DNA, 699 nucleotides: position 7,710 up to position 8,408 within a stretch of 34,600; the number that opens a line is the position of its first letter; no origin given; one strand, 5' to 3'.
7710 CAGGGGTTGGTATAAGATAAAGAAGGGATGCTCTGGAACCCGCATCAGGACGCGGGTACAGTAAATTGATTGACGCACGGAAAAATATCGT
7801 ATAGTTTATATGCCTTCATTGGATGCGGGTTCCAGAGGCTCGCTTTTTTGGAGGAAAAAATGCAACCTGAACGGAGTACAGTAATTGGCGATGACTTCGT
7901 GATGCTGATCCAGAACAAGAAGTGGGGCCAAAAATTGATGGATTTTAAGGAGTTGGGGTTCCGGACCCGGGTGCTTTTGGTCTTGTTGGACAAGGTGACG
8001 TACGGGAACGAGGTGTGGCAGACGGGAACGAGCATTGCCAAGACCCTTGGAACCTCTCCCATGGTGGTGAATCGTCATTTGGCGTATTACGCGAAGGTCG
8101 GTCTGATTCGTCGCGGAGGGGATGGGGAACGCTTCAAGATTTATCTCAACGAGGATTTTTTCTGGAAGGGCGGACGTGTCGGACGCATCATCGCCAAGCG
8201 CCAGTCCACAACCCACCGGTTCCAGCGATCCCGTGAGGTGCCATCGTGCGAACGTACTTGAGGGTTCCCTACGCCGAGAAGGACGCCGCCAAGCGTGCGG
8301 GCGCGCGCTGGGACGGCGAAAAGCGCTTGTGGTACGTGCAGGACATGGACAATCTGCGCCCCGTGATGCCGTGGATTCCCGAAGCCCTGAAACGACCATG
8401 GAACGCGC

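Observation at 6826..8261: About 1 kb of non-coding low-GC DNA with GATC iterons, a nested 180-bp dyad and an AT-rich tract next to a RepL-like gene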

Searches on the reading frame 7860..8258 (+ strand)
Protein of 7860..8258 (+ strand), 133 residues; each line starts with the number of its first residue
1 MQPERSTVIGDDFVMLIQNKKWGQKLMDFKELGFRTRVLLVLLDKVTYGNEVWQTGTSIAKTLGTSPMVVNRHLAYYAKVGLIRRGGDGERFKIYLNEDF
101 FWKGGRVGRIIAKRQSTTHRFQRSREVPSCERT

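Call 11: search_protein_families(library=pfam, proteins=[window:7860-8258:+], max_evalue=0.01)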
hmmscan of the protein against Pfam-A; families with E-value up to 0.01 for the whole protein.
window:7860-8258:+ (133 aa): 1 family
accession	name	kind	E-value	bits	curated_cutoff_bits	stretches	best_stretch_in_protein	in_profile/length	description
PF13545.12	HTH_Crp_2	-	0.0064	16.9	27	1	55-87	24-57/70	Crp-like helix-turn-helix domain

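Call 12: search_protein_families(library=phrogs, proteins=[window:7860-8258:+], max_evalue=0.01)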
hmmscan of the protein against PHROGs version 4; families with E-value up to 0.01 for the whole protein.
window:7860-8258:+ (133 aa): 1 family
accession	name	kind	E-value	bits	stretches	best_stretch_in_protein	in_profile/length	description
phrog_1368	-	transcription regulation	0.002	18.9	1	38-93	16-66/101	transcriptional regulator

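Call 18: find_related_loci(query=window:7860-8258:+, collection=viral_contigs, flank=4000)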
Query window:7860-8258:+ (133 aa) in viral_contigs; peptide patterns used: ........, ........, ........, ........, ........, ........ (x = any residue, [..] = any of these).
8 stretches matched a pattern; 2 encode a relative of the query (tblastn E <= 1e-3); 2 distinct loci.
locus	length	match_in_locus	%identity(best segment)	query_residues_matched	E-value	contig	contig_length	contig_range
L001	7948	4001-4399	96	1-133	2e-87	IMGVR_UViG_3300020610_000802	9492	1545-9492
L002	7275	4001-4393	95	1-131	4e-82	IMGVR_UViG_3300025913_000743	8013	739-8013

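Call 19: find_homologous_proteins(query=window:7860-8258:+)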
Query window:7860-8258:+ (133 aa): 3 proteins with E <= 0.001 among 7 candidates.
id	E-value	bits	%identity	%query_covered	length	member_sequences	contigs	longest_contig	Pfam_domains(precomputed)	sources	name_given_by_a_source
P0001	7.4e-81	287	96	100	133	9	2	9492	-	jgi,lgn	-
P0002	8.6e-64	231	96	81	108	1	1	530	-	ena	-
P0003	1.5e-39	153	61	88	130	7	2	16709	-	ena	-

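Call 20: find_encoding_contigs(protein=P0003, flank=6000)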
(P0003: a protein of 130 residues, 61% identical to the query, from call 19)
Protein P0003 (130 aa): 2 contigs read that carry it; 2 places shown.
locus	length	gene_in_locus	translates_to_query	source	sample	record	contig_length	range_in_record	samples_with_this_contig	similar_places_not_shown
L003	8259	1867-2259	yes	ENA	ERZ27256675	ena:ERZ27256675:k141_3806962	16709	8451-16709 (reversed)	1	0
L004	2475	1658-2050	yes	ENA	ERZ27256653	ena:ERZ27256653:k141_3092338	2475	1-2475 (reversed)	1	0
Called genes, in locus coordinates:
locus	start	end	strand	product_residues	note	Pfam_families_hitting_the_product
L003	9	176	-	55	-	-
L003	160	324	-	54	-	-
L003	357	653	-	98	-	-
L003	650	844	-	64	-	-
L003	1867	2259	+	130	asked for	-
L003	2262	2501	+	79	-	PF18974:DUF5710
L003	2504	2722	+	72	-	-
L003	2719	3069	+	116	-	-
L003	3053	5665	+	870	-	-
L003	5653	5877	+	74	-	-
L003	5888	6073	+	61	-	-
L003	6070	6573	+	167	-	-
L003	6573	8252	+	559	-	PF23899:SU10_portal (weak)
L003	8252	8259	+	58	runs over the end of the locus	-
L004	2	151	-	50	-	?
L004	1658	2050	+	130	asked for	-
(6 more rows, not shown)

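Call 65: search_solved_structures(query=window:7860-8258:+, max_evalue=10)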
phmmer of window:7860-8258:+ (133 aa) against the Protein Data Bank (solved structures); distinct sequences matched with E-value up to 10: 0.

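Call 72: predict_structure(alignment_id=A3)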
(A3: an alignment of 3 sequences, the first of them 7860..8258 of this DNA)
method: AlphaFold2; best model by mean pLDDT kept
length: 133 residues; sequences in the alignment: 3
mean_pLDDT: 60.1   pTM: 0.53
mean pLDDT of the five models: 60.1, 59.0, 57.5, 56.5, 51.1
residues with pLDDT >= 90: 0; 70-90: 52; 50-70: 40; < 50: 41
segments of 3 or more residues with pLDDT < 50: 1-27, 125-133
pLDDT, mean of each block of 10 residues (from residue 1): 32 38 44 72 68 75 84 82 70 69 52 53 47 39
secondary structure, 60 per line:
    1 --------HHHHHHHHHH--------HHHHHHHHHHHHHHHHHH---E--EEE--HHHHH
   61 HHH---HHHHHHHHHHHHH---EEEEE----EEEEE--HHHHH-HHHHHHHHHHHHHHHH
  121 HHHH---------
elements in order: H9-18 H27-44 E51-53 H56-63 H67-79 E83-87 E92-96 H99-103 H105-124

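Call 74: search_protein_representatives(protein=window:7860-8258:+)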
Query: 133 residues. Proteins with E-value up to 0.001 (for the whole library): 8; up to 1e-10: 4; up to 1e-30: 2. The best 8 are listed.
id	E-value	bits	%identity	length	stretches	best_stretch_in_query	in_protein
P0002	2.7e-64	231.3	96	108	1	26-133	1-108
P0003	4.9e-40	152.8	61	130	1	6-122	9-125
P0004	2.9e-29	117.9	56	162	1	4-115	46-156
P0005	8.7e-15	71.1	44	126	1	26-122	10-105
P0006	1.3e-06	44.7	35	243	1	36-129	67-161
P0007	8.7e-05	38.8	38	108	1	30-107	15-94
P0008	1.6e-04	37.9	32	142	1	13-106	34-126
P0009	2.1e-04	37.5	37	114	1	19-105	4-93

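Call 76: fold_search(model_id=the predicted structure, library=pdb)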
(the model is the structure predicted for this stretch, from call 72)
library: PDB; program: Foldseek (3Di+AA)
matches with E <= 10: 1742; with E <= 0.001: 0
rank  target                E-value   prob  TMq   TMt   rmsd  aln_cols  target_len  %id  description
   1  3cta                  1.3e-03  1.00  0.47  0.34   4.2        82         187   20  Crystal structure of riboflavin kinase from Thermoplasma acidophilum (released 2008-04-29)
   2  5trd_B                1.8e-03  1.00  0.45  0.29   2.1        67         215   19  Structure of RbkR (Riboflavin Kinase) from Thermoplasma acidophilum determined in complex with CTP and its cognate DNA (released 2016-11-23)
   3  4hw0_C                2.1e-03  1.00  0.41  0.56   9.5        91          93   14  Crystal structure of Sso10a-2, a DNA-binding protein from Sulfolobus solfataricus (released 2013-10-30)
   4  5ey2_C                2.2e-03  0.99  0.35  0.21  11.5       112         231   17  Crystal structure of CodY from Bacillus cereus (released 2016-09-14)
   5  3eco_A                2.6e-03  1.00  0.45  0.44   7.9        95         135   19  Crystal structure of MepR, a transcription regulator of the Staphylococcus aureus multidrug efflux pump MepA (released 2009-02-10)
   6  5yi1                  2.8e-03  1.00  0.43  0.43  11.5       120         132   19  Structure of Lactococcus lactis ZitR, C30AH42A mutant in apo form (released 2017-12-06)
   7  8c7u_C                3.4e-03  1.00  0.43  0.25   4.6        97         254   16  Transcriptional pleiotropic repressor CodY from Enterococcus faecalis in complex with Leu and a 30-bp DNA fragment enc (released 2023-06-28)
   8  4hw0_B                3.6e-03  1.00  0.41  0.54  10.5        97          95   15  Crystal structure of Sso10a-2, a DNA-binding protein from Sulfolobus solfataricus (released 2013-10-30)
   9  8c7o_A                4.1e-03  1.00  0.34  0.19  12.1        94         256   14  Unliganded transcriptional pleiotropic repressor CodY from Staphylococcus aureus (released 2023-06-28)
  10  5trd_A                4.4e-03  1.00  0.46  0.29   4.4        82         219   20  Structure of RbkR (Riboflavin Kinase) from Thermoplasma acidophilum determined in complex with CTP and its cognate DNA (released 2016-11-23)
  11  6o8k                  4.4e-03  1.00  0.40  0.53   6.7        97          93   16  Crystal Structure of apo and reduced Sulfide-responsive transcriptional repressor (SqrR) from Rhodobacter capsulatus. (released 2020-04-01)
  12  1smt_A                4.4e-03  1.00  0.40  0.53   9.0       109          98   16  SMTB REPRESSOR FROM SYNECHOCOCCUS PCC7942 (released 1997-12-03)
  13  7wze_A                4.4e-03  1.00  0.43  0.36  11.7       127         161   16  Structure of Transcriptional regulator from Bacillus subtilis (strain 168) (released 2022-04-20)
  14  3cuo_C                4.4e-03  1.00  0.38  0.51   8.9       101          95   20  Crystal structure of the predicted DNA-binding transcriptional regulator from E. coli (released 2008-06-17)
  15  3jth_B                4.4e-03  0.99  0.37  0.50   7.9        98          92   15  Crystal structure of a transcriptional regulator HlyU from Vibrio vulnificus CMCP6 (released 2010-03-16)
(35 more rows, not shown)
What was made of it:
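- On RepL (Pfam PF05732): The model's closest solved structures are transcription regulators (call 76).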

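Call 77: search_protein_families(library=pfam, alignment_id=A4, max_evalue=1)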
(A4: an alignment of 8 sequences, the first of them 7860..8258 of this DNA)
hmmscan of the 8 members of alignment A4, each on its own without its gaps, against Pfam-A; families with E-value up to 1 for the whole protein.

A. member 1, window:7860-8258:+ (133 aa): 2 families
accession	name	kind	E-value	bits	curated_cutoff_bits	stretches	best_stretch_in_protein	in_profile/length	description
PF13545.12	HTH_Crp_2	-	0.0064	16.9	27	1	55-87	24-57/70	Crp-like helix-turn-helix domain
PF05732.17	RepL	-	0.033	14.1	20.3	1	35-109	57-128/164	Firmicute plasmid replication protein (RepL)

B. families by the number of members that match (of 8 scanned): 48 families (the first 25 are shown)
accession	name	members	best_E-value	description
PF13545.12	HTH_Crp_2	8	7.7e-08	Crp-like helix-turn-helix domain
PF05732.17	RepL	8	6e-06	Firmicute plasmid replication protein (RepL)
PF12802.13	MarR_2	6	6.7e-08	MarR family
PF13412.12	HTH_24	6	9.5e-08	Winged helix-turn-helix DNA-binding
PF13730.12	HTH_36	4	0.00023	Helix-turn-helix domain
PF01047.28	MarR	3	2.2e-06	MarR family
PF04492.19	Phage_rep_O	3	0.00013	Bacteriophage replication protein O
PF13551.12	HTH_29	3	0.00035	Winged helix-turn helix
PF01978.25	TrmB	3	0.00071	Sugar-specific transcriptional regulator TrmB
PF08279.18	HTH_11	3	0.0052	HTH domain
PF25213.1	HVO_A0261_N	3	0.059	HVO_A0261 N-terminal domain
PF09339.16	HTH_IclR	2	0.00013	IclR helix-turn-helix domain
PF01022.26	HTH_5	2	0.00019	Bacterial regulatory protein, arsR family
PF12840.13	HTH_20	2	0.00076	Helix-turn-helix domain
PF22451.2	NirdL-like_HTH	2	0.0015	Siroheme decarboxylase NirDL-like HTH domain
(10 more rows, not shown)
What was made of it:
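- On RepL (Pfam PF05732): The window protein scores 14.1 bits, E = 0.033 (call 77).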

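Call 78: search_protein_families(library=pfam, proteins=[P0003, P0004, P0005, P0006, P0007, P0008, P0009], max_evalue=0.001)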
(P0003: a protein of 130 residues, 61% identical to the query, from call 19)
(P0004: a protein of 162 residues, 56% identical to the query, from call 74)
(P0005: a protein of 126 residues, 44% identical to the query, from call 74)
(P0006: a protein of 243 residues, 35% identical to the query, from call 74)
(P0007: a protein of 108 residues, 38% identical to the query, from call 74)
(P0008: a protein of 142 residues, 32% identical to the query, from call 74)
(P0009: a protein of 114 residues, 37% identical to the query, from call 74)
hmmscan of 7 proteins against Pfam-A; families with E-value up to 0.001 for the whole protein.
P0003 (130 aa): 0 families

P0004 (162 aa): 1 family
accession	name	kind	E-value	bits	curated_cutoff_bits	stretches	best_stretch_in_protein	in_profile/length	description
PF13545.12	HTH_Crp_2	-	2.8e-05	24.4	27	1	77-138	4-63/70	Crp-like helix-turn-helix domain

P0005 (126 aa): 2 families
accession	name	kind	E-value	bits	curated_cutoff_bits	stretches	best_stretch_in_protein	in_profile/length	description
PF13545.12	HTH_Crp_2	-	1.2e-05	25.6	27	1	19-83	4-66/70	Crp-like helix-turn-helix domain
PF12802.13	MarR_2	-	5.2e-05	23.8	27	1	19-73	8-59/61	MarR family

P0006 (243 aa): 4 families
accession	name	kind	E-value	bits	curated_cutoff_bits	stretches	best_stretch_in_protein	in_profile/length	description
PF05732.17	RepL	-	6e-06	26.3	20.3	1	18-138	16-125/164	Firmicute plasmid replication protein (RepL)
PF13545.12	HTH_Crp_2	-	9.5e-06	25.9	27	1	72-118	6-56/70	Crp-like helix-turn-helix domain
PF12802.13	MarR_2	-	0.0001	22.8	27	1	63-119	4-55/61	MarR family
PF00847.26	AP2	-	0.00022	21.9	33.3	1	190-234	2-51/54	AP2 domain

P0007 (108 aa): 6 families
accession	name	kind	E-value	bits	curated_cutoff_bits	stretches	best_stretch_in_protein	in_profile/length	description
PF13545.12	HTH_Crp_2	-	3.4e-07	30.5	27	1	37-75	20-59/70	Crp-like helix-turn-helix domain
PF13412.12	HTH_24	-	3.4e-05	23.8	21.9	1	43-70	21-48/48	Winged helix-turn-helix DNA-binding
PF12802.13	MarR_2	-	7.2e-05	23.3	27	1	40-72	21-53/61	MarR family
PF01047.28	MarR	-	8.8e-05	22.8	24.6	1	44-73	22-51/59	MarR family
PF09339.16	HTH_IclR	-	0.00013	22.1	22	1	44-71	23-50/52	IclR helix-turn-helix domain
PF01022.26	HTH_5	-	0.00019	21.7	22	1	44-70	20-46/47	Bacterial regulatory protein, arsR family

P0008 (142 aa): 9 families
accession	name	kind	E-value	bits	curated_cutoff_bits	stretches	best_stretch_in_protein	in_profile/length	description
PF12802.13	MarR_2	-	6.7e-08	33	27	1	49-110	2-60/61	MarR family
PF13412.12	HTH_24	-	9.5e-08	31.9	21.9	1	73-102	18-47/48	Winged helix-turn-helix DNA-binding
PF13545.12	HTH_Crp_2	-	7.8e-07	29.4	27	1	56-106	5-56/70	Crp-like helix-turn-helix domain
PF01047.28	MarR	-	2.2e-06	27.9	24.6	1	69-104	14-49/59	MarR family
PF04492.19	Phage_rep_O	-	0.00013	22.8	28.7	1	33-108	8-85/95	Bacteriophage replication protein O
PF13730.12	HTH_36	-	0.00023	21.3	25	1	53-102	6-55/55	Helix-turn-helix domain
PF09339.16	HTH_IclR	-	0.00026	21.1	22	1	72-105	18-51/52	IclR helix-turn-helix domain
PF01978.25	TrmB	-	0.00071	19.8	25.6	0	49-107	5-57/68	Sugar-specific transcriptional regulator TrmB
PF12840.13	HTH_20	-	0.00076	19.8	27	0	72-102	18-48/51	Helix-turn-helix domain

P0009 (114 aa): 7 families
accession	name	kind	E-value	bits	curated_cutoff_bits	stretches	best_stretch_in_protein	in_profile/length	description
PF13545.12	HTH_Crp_2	-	7.7e-08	32.6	27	1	41-72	24-56/70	Crp-like helix-turn-helix domain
PF13412.12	HTH_24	-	1.5e-06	28.1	21.9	1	41-70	19-48/48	Winged helix-turn-helix DNA-binding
PF12802.13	MarR_2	-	7.1e-06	26.5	27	1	41-79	22-61/61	MarR family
PF05732.17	RepL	-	2.5e-05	24.3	20.3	1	21-105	57-136/164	Firmicute plasmid replication protein (RepL)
PF01047.28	MarR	-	7.2e-05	23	24.6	1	41-71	19-49/59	MarR family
PF13551.12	HTH_29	-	0.00035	21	28.1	1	42-68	15-41/64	Winged helix-turn helix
PF13384.12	HTH_23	-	0.00084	19.5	24.6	0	40-67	18-45/50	Homeodomain-like domain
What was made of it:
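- On RepL (Pfam PF05732): P0006 (26.3 bits) and P0009 (24.3 bits) pass, but they score equally well against Crp and MarR wHTH models (call 78).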
